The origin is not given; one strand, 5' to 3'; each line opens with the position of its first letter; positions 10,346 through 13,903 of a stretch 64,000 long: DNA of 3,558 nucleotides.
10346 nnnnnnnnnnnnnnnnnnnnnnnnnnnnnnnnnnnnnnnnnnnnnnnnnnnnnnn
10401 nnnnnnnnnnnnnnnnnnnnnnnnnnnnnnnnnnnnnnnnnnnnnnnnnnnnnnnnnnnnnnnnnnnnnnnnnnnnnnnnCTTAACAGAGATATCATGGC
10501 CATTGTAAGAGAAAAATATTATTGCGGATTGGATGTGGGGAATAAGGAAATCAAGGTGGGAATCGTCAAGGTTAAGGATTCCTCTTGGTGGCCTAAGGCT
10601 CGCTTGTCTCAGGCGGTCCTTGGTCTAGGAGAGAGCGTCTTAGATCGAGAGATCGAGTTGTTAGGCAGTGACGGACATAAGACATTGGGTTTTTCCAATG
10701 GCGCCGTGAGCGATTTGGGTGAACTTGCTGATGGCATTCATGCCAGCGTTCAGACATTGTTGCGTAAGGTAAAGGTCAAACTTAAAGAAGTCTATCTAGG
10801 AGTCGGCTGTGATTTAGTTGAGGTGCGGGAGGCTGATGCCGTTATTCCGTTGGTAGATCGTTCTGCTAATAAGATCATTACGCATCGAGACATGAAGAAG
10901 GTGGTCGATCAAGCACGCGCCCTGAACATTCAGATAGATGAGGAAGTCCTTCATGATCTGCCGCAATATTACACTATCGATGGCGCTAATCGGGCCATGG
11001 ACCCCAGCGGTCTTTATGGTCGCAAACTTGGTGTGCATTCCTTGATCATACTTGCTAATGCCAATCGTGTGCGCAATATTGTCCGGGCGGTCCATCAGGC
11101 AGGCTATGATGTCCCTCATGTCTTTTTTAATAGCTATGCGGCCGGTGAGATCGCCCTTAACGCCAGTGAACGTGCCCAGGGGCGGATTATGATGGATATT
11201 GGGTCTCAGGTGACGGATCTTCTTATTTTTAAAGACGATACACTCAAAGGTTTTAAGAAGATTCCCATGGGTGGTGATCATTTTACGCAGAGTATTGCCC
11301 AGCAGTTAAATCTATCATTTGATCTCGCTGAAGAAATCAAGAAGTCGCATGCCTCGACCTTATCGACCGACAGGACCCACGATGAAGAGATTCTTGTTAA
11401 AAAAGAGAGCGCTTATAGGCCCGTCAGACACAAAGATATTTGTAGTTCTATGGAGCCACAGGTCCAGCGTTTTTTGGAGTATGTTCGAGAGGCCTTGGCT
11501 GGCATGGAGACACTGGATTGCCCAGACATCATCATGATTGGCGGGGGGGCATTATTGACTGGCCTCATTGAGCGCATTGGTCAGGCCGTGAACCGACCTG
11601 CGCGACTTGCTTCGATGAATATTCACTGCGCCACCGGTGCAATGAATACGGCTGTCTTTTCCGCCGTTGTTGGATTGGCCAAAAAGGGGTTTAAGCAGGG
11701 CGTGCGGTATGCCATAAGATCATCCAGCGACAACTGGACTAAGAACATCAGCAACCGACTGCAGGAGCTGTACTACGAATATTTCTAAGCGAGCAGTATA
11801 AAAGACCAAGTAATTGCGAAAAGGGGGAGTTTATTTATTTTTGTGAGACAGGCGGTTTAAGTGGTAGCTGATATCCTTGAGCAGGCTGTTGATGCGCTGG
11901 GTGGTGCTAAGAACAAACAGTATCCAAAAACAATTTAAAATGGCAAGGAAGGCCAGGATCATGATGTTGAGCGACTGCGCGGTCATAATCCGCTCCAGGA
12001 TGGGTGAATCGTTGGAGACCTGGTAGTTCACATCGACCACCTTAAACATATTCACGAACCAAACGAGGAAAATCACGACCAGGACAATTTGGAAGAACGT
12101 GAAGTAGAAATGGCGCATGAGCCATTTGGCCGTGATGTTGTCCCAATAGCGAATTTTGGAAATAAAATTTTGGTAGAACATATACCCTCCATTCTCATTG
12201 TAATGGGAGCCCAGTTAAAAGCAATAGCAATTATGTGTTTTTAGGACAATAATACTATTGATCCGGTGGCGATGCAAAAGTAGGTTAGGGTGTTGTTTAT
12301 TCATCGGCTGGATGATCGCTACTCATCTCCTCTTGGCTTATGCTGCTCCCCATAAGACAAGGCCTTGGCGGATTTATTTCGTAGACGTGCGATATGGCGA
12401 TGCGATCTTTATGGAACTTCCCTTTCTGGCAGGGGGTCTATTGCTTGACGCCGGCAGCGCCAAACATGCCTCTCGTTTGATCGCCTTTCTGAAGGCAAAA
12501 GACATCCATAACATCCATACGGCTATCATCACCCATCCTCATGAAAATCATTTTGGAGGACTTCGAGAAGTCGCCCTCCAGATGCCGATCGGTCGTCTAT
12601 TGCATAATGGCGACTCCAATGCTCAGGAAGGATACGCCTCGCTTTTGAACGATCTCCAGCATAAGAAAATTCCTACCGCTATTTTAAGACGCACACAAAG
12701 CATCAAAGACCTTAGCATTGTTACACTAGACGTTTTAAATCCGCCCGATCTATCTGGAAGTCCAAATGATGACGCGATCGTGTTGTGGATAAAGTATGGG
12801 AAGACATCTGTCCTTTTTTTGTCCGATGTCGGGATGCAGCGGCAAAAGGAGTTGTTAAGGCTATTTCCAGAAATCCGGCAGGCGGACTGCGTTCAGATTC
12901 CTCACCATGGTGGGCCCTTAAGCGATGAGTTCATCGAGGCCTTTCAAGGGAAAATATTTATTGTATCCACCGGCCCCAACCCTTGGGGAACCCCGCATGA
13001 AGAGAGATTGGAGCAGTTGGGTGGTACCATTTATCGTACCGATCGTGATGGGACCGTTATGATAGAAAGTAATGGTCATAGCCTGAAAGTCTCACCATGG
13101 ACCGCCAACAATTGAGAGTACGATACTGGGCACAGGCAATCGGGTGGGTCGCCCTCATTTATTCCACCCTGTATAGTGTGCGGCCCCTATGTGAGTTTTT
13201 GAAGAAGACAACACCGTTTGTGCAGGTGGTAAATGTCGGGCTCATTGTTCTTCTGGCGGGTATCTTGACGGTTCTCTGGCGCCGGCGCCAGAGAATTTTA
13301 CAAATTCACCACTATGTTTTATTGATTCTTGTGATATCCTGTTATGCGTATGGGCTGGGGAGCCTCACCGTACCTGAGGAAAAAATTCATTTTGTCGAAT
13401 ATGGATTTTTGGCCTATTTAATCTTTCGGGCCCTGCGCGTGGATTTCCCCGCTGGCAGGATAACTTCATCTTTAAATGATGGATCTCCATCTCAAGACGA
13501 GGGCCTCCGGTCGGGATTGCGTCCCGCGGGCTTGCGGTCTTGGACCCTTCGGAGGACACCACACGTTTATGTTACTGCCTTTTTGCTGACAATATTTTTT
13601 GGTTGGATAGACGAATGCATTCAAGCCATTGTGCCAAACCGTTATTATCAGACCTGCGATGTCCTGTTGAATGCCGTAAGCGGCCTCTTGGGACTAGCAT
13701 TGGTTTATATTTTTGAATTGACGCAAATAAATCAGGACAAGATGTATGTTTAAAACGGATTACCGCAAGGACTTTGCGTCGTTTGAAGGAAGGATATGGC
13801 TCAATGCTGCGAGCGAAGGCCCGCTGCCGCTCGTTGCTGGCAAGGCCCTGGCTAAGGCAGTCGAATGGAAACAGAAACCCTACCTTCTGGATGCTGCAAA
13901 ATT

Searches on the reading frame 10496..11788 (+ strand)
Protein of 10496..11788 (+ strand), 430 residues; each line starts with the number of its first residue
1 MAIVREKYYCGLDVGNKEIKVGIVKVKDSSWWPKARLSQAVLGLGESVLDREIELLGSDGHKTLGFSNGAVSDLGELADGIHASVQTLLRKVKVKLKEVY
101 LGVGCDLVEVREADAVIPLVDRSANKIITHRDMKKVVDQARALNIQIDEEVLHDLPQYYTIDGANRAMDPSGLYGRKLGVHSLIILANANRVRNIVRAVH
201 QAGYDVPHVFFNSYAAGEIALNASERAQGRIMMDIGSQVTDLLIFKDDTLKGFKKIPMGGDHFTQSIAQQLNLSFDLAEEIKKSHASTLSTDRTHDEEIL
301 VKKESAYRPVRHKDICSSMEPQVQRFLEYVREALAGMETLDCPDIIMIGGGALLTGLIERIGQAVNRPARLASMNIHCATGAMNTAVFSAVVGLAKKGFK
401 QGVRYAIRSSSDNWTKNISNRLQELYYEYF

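Call 58: search_protein_families(library=pfam, proteins=[window:10496-11788:+], max_evalue=0.00001)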
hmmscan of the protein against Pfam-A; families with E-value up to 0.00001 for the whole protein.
window:10496-11788:+ (430 aa): 4 families
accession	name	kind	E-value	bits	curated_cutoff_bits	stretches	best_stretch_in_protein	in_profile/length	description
PF14450.12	FtsA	-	1.9e-20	73.9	31.8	1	232-393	2-127/127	Cell division protein FtsA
PF02491.25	SHS2_FTSA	-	7.6e-15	55.5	25.4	1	123-185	16-78/79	SHS2 domain inserted in FTSA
PF06723.19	MreB_Mbl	-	4.4e-10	39.3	27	1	225-380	142-312/327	MreB/Mbl protein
PF11104.14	PilM_2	-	3.5e-09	36.5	27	1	182-373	128-306/340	Type IV pilus assembly protein PilM;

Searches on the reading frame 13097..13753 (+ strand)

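Call 59: search_protein_families(library=pfam, proteins=[window:13097-13753:+], max_evalue=0.00001)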
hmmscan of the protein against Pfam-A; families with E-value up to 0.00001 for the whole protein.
window:13097-13753:+ (218 aa): 1 family
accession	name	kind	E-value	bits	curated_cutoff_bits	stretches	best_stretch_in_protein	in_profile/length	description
PF04892.17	VanZ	-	4e-12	47.3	30.1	1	97-206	60-125/126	VanZ like family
